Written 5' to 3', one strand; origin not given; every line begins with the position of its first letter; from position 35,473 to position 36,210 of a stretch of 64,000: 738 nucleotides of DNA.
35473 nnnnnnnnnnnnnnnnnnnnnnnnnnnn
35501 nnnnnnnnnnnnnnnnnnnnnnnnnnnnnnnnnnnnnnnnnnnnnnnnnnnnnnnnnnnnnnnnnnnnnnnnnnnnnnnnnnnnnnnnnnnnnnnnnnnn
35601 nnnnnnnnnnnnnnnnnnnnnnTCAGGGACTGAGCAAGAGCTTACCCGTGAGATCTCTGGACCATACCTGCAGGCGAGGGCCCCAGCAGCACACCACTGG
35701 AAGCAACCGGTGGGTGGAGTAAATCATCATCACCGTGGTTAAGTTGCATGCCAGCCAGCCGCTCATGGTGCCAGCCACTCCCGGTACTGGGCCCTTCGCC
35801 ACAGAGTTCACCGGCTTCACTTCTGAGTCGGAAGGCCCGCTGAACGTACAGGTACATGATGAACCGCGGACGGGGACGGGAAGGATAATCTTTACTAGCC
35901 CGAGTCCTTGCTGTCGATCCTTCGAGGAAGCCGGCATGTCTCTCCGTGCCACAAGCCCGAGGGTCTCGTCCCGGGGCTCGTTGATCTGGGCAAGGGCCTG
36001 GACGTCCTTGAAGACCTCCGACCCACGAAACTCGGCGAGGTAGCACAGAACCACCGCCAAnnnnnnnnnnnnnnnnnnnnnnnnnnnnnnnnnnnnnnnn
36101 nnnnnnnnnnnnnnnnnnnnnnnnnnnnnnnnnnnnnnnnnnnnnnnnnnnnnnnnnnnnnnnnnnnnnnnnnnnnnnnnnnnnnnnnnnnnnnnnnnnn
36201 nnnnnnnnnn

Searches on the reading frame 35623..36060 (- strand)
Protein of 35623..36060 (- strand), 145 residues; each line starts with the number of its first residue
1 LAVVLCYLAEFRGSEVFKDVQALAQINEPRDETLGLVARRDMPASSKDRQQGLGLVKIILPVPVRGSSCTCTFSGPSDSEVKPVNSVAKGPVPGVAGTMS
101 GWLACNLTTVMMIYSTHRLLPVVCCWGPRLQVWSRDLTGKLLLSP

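Call 77: find_encoding_contigs(protein=window:35623-36060:-, flank=4000, max_places=8)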
Protein window:35623-36060:- (145 aa): no gene with exactly this product is on record in the collection.
